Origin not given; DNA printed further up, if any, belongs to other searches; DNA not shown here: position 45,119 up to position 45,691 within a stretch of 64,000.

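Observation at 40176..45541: Heat-shock operon htrA-dnaK-grpE-dnaJ-hspR with a CIRCE-like element upstream, implying dual HrcA/HspR control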

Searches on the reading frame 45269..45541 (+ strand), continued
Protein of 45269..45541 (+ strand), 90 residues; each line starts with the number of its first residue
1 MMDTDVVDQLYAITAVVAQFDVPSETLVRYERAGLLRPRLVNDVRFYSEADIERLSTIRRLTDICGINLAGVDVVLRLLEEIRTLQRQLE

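Call 41: search_protein_families(library=ncbifam, alignment_id=A3, max_evalue=0.00001)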
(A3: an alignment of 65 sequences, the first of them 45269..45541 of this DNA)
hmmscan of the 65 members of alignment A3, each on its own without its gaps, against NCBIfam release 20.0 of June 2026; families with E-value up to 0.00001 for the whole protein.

A. member 1, window:45269-45541:+ (90 aa): 3 families
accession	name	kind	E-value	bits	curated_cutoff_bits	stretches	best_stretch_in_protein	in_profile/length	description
NF047377.1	heat_HspR_dupli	exception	1.9e-17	63.5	300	1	11-89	6-85/214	heat shock protein transcriptional repressor HspR, fused homodimer type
NF047375.1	HeatShock_HspR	equivalog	1.1e-16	60.6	105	1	9-89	2-83/92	heat shock protein transcriptional repressor HspR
TIGR02051.1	MerR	equivalog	7.3e-06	26.2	150.85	1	13-81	2-71/124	mercury resistance transcriptional regulator MerR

B. families by the number of members that match (of 65 scanned): 20 families
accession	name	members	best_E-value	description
NF047377.1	heat_HspR_dupli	65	5.7e-108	heat shock protein transcriptional repressor HspR, fused homodimer type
NF047375.1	HeatShock_HspR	65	6.3e-68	heat shock protein transcriptional repressor HspR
TIGR02051.1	MerR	62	1.3e-22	mercury resistance transcriptional regulator MerR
NF007069.0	PRK09514.1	60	7.1e-21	Zn(2+)-responsive transcriptional regulator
NF050798.1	TF_FtsR_Actino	60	4.2e-12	transcriptional regulator FtsR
TIGR02043.1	ZntR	59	1.3e-21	Zn(2+)-responsive transcriptional regulator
TIGR02044.1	CueR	58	3.6e-18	Cu(I)-responsive transcriptional regulator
NF011617.0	PRK15043.1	57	3.3e-18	HTH-type transcriptional regulator MlrA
TIGR02047.1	CadR-PbrR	55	9.9e-15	Cd(II)/Pb(II)-responsive transcriptional regulator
NF052513.1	TransRegCarH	43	8.7e-16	HTH-type transcriptional repressor CarH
NF053740.1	TransRegTnrAGPos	42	5e-16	hypothetical protein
TIGR01950.1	SoxR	31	4.4e-14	redox-sensitive transcriptional activator SoxR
NF010315.0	PRK13752.1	31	7.8e-13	mercury resistance transcriptional regulator MerR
NF041849.1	trans_regNmlR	28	2.5e-12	stress response transcriptional regulator NmlR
NF007590.0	PRK10227.1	19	5.3e-10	Cu(I)-responsive transcriptional regulator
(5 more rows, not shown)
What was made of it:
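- On HspR (NF047375) / HAIR regulon: It is still the best-matching named family, and all 65 members of alignment A3 (this protein plus 64 relatives from outside the phylum) match the HspR models (call 41).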

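Call 53: find_encoding_contigs(protein=P0125, flank=8000, max_places=2)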
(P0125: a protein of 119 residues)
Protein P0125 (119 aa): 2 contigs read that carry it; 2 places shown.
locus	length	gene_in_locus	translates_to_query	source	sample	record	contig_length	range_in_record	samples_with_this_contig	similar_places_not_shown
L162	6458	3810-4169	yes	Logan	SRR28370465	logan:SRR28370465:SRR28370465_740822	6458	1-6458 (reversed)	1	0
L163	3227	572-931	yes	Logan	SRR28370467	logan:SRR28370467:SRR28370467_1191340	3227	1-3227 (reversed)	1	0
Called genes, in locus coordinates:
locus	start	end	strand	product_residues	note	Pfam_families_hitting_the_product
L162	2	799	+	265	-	?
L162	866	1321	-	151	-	PF00011:HSP20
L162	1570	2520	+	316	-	PF00226:DnaJ, PF01556:DnaJ_C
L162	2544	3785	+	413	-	PF00089:Trypsin, PF13365:Trypsin_2, PF13180:PDZ_2, PF17820:PDZ_6 (faint)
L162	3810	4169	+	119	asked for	PF13411:MerR_1, PF00376:MerR, PF13591:MerR_2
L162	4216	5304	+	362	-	PF18854:baeRF_family10, PF18844:baeRF_family2, PF18845:baeRF_family3, PF18859:acVLRF1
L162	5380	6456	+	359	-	?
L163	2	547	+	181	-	?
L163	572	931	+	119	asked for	PF13411:MerR_1, PF00376:MerR, PF13591:MerR_2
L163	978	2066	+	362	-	PF18854:baeRF_family10, PF18844:baeRF_family2, PF18845:baeRF_family3, PF18859:acVLRF1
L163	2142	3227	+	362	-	?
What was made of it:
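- Checked: A dnaJ-htrA-hspR arrangement also exists in another lineage (call 53).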

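Call 56: search_solved_structures(query=window:45269-45541:+, max_evalue=0.05, show_alignments=5)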
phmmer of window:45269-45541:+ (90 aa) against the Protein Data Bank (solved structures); distinct sequences matched with E-value up to 0.05: 4.
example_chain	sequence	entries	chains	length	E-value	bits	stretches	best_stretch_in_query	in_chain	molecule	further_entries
4ua1_A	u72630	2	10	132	0.0022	21.6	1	19-80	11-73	Regulatory protein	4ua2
4r4e_B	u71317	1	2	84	0.005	20.5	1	12-78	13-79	HTH-type transcriptional regulator GlnR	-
1jbg_A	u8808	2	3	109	0.019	18.7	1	15-64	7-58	transcription activator of multidrug-efflux transporter genes mta | transcription activator MtaN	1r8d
9dvi_S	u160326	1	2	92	0.028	18.1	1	22-81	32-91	Protein DafA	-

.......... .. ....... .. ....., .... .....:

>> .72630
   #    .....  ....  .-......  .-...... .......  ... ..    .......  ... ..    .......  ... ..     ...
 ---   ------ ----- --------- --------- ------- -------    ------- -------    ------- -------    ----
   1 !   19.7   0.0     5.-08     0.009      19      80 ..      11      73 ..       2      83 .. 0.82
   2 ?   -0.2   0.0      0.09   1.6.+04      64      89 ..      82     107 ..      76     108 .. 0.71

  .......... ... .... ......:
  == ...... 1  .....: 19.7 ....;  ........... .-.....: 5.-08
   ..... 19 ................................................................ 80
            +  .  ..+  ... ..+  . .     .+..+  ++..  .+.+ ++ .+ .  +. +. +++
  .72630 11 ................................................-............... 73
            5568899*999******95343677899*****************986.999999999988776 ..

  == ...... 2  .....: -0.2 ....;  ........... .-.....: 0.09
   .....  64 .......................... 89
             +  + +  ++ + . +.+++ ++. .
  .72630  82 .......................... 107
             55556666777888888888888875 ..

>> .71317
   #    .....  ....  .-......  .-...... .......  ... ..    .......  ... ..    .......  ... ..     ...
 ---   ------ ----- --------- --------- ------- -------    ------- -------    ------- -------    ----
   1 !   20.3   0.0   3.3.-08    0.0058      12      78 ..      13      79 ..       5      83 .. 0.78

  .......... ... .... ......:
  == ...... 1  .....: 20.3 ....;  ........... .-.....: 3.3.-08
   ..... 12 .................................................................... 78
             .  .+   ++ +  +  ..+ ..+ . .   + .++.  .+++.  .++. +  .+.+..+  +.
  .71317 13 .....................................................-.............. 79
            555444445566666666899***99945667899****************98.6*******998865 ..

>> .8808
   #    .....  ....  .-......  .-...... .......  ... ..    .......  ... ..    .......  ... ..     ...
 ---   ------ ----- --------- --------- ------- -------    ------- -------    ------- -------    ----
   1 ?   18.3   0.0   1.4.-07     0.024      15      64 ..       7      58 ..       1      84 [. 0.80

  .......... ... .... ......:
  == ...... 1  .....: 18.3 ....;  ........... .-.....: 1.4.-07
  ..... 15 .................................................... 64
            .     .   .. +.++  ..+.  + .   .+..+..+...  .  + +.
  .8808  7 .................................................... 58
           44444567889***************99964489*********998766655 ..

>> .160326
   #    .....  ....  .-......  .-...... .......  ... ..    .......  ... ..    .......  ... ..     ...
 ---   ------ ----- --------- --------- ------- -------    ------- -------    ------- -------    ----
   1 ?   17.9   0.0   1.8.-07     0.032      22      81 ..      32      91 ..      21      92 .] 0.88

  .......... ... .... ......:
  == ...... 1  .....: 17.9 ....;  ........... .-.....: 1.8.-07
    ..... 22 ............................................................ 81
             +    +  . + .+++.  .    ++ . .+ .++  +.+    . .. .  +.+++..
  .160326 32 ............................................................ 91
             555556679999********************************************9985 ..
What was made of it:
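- On CbpM / DafA chaperone modulators: DafA gives E = 0.03 (call 56).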

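Call 61: find_encoding_contigs(protein=P0088, flank=7000, max_places=2)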
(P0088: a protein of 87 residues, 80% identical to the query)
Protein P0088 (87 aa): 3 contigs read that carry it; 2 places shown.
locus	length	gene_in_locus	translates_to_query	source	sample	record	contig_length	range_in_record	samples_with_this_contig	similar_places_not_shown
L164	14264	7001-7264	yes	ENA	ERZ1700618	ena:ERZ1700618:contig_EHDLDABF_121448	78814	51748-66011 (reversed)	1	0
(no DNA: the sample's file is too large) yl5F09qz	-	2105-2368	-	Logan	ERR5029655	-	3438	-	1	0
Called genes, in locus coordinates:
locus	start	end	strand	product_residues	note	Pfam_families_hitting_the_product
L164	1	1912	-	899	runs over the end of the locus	PF13620:CarboxypepD_reg, PF13715:CarbopepD_reg_2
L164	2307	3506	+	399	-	PF00089:Trypsin, PF13365:Trypsin_2, PF00595:PDZ, PF13180:PDZ_2, PF17820:PDZ_6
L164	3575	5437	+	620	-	PF00012:HSP70, PF06723:MreB_Mbl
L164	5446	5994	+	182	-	PF01025:GrpE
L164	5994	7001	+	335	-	PF00226:DnaJ, PF01556:DnaJ_C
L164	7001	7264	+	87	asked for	PF13411:MerR_1, PF13591:MerR_2, PF00376:MerR (faint)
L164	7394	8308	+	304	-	-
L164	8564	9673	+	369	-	PF02771:Acyl-CoA_dh_N, PF02770:Acyl-CoA_dh_M, PF00441:Acyl-CoA_dh_1, PF08028:Acyl-CoA_dh_2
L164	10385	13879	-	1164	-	PF02574:S-methyl_trans, PF00809:Pterin_bind, PF02607:B12-binding_2, PF02310:B12-binding, PF02965:Met_synt_B12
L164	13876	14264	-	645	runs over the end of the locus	PF16177:ACAS_N, PF00501:AMP-binding, PF13193:AMP-binding_C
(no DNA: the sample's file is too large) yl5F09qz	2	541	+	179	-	?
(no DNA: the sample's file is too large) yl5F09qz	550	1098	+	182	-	PF01025:GrpE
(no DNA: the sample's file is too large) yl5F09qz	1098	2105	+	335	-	PF00226:DnaJ, PF01556:DnaJ_C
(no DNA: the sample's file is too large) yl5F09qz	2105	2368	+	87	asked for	PF13411:MerR_1, PF13591:MerR_2, PF00376:MerR (faint)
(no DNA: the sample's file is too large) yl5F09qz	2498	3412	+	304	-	-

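Call 62: find_encoding_contigs(protein=P0100, flank=7000, max_places=2)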
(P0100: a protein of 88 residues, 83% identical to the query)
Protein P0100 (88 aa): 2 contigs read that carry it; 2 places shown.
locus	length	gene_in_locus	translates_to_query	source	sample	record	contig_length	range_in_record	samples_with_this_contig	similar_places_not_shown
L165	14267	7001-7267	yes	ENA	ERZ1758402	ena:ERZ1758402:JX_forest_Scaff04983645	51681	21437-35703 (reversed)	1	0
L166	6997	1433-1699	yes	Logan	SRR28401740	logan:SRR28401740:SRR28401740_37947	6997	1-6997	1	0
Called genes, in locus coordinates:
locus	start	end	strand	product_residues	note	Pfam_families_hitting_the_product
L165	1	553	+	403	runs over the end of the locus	PF12704:MacB_PCD, PF02687:FtsX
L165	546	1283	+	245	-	PF00005:ABC_tran, PF02463:SMC_N (faint), PF13304:AAA_21 (faint)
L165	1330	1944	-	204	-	PF01370:Epimerase (weak), PF05368:NmrA, PF13460:NAD_binding_10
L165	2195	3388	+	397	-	PF00089:Trypsin, PF13365:Trypsin_2, PF00595:PDZ, PF13180:PDZ_2, PF17820:PDZ_6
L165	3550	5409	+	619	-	PF00012:HSP70, PF06723:MreB_Mbl, PF00012:HSP70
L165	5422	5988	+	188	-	PF01025:GrpE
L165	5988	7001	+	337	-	PF00226:DnaJ, PF01556:DnaJ_C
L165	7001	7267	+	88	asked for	PF13411:MerR_1, PF13591:MerR_2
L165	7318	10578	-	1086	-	PF00873:ACR_tran, PF02355:SecD_SecF_C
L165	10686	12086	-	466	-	PF13180:PDZ_2 (faint), PF05362:Lon_C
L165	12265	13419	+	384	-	PF02771:Acyl-CoA_dh_N, PF02770:Acyl-CoA_dh_M, PF00441:Acyl-CoA_dh_1, PF08028:Acyl-CoA_dh_2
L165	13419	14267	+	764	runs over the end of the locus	PF08267:Meth_synt_1, PF01717:Meth_synt_2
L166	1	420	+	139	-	?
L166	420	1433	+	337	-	PF00226:DnaJ, PF01556:DnaJ_C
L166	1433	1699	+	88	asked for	PF13411:MerR_1, PF13591:MerR_2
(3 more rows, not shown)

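Call 63: find_encoding_contigs(protein=P0077, flank=7000, max_places=3)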
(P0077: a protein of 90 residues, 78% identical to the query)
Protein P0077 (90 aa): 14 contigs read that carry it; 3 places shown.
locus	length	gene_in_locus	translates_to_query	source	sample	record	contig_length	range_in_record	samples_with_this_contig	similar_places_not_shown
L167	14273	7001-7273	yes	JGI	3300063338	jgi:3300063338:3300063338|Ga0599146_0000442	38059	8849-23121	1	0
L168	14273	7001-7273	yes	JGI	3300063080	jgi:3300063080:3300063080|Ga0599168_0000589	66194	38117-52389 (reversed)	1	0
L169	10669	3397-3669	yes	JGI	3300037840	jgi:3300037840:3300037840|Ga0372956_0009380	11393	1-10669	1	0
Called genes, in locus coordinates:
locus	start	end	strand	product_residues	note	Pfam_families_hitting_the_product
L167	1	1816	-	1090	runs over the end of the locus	PF13620:CarboxypepD_reg, PF13715:CarbopepD_reg_2, PF00593:TonB_dep_Rec_b-barrel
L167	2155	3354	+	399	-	PF00089:Trypsin, PF13365:Trypsin_2, PF00595:PDZ, PF13180:PDZ_2, PF17820:PDZ_6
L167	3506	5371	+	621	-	PF00012:HSP70, PF06723:MreB_Mbl, PF00012:HSP70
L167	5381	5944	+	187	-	PF01025:GrpE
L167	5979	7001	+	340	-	PF00226:DnaJ, PF01556:DnaJ_C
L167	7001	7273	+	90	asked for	PF13411:MerR_1, PF13591:MerR_2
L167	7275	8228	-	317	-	PF00501:AMP-binding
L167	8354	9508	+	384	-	PF02771:Acyl-CoA_dh_N, PF02770:Acyl-CoA_dh_M, PF00441:Acyl-CoA_dh_1, PF08028:Acyl-CoA_dh_2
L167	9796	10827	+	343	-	PF00266:Aminotran_5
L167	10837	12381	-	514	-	-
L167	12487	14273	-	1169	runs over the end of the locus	PF02574:S-methyl_trans, PF00809:Pterin_bind, PF02607:B12-binding_2, PF02310:B12-binding, PF02965:Met_synt_B12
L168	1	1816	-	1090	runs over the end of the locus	PF13620:CarboxypepD_reg, PF13715:CarbopepD_reg_2, PF00593:TonB_dep_Rec_b-barrel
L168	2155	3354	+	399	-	PF00089:Trypsin, PF13365:Trypsin_2, PF00595:PDZ, PF13180:PDZ_2, PF17820:PDZ_6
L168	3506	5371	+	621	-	PF00012:HSP70, PF06723:MreB_Mbl, PF00012:HSP70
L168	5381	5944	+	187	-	PF01025:GrpE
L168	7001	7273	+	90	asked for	PF13411:MerR_1, PF13591:MerR_2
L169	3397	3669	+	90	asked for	PF13411:MerR_1, PF13591:MerR_2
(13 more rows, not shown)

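Call 79: predict_structure(alignment_id=A3)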
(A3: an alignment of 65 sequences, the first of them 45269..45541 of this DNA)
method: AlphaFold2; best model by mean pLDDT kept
length: 90 residues; sequences in the alignment: 65
mean_pLDDT: 90.0   pTM: 0.73
mean pLDDT of the five models: 90.0, 89.6, 89.1, 87.7, 85.6
residues with pLDDT >= 90: 80; 70-90: 2; 50-70: 2; < 50: 6
segments of 3 or more residues with pLDDT < 50: 1-6
pLDDT, mean of each block of 10 residues (from residue 1): 55 93 95 95 93 94 94 95 95
secondary structure, 60 per line:
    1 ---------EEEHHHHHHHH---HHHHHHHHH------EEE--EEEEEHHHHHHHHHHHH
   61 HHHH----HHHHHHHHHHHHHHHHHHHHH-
elements in order: E10-12 H13-20 H24-32 E39-41 E44-48 H49-64 H69-89

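Call 81: fold_search(model_id=the predicted structure, library=pdb)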
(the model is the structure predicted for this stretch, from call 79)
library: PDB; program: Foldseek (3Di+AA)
matches with E <= 10: 675; with E <= 0.001: 1
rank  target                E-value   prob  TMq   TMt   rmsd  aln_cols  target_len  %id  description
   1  4r4e_A                9.7e-04  1.00  0.74  0.80   2.3        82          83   26  Structure of GlnR-DNA complex (released 2015-03-04)
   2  4r4e_B                1.1e-03  1.00  0.76  0.81   1.8        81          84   26  Structure of GlnR-DNA complex (released 2015-03-04)
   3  4r24_B                2.1e-03  1.00  0.74  0.78   2.1        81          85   26  Complete dissection of B. subtilis nitrogen homeostatic circuitry (released 2015-03-04)
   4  3ucs_A                2.2e-03  1.00  0.72  0.66   2.4        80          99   22  Crystal structure of the complex between CBPA J-domain and CBPM (released 2013-07-03)
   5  4r22_B                2.5e-03  1.00  0.74  0.80   1.9        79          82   26  TnrA-DNA complex (released 2015-03-04)
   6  3qao                  2.7e-03  1.00  0.65  0.43   6.9        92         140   23  The crystal structure of the N-terminal domain of a MerR-like transcriptional regulator from Listeria monocytogenes EGD- (released 2011-01-26)
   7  3d71_A                3.3e-03  1.00  0.62  0.22   8.3        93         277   22  Crystal structure of E253Q BMRR bound to 22 base pair promoter site (released 2008-08-26)
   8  3d70_A                4.5e-03  1.00  0.61  0.22   8.2        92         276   22  Crystal structure of E253A mutant of BMRR bound to 22-bp oligonucleotide (released 2008-08-26)
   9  3d6y_A                5.2e-03  1.00  0.61  0.22   8.2        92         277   22  Crystal structure of R275E mutant of BMRR bound to DNA and berberine (released 2008-08-26)
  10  5d8c_B                5.5e-03  1.00  0.65  0.47   8.8       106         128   20  Crystal structure of HiNmlR, a MerR family regulator lacking the sensor domain, bound to promoter DNA (released 2016-06-29)
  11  3ucs_B                5.9e-03  1.00  0.72  0.65   2.4        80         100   22  Crystal structure of the complex between CBPA J-domain and CBPM (released 2013-07-03)
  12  1r8d_B                6.3e-03  1.00  0.65  0.55   8.6        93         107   28  Crystal Structure of MtaN Bound to DNA (released 2004-08-17)
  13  1r8d_A                6.3e-03  1.00  0.49  0.41  13.7       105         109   27  Crystal Structure of MtaN Bound to DNA (released 2004-08-17)
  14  5d8c_A                7.6e-03  1.00  0.64  0.47   8.9       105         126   20  Crystal structure of HiNmlR, a MerR family regulator lacking the sensor domain, bound to promoter DNA (released 2016-06-29)
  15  7tea_C                8.1e-03  1.00  0.70  0.83   1.1        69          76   23  Crystal structure of S. aureus GlnR-DNA complex (released 2022-06-29)
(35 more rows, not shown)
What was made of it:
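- On CbpM / DafA chaperone modulators: The fold TM-score to CbpM 3ucs is 0.72 (call 81).
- The Foldseek TM-score to CbpM (3ucs) is 0.72, about equal to that for the DNA-bound mini-MerRs (call 81).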
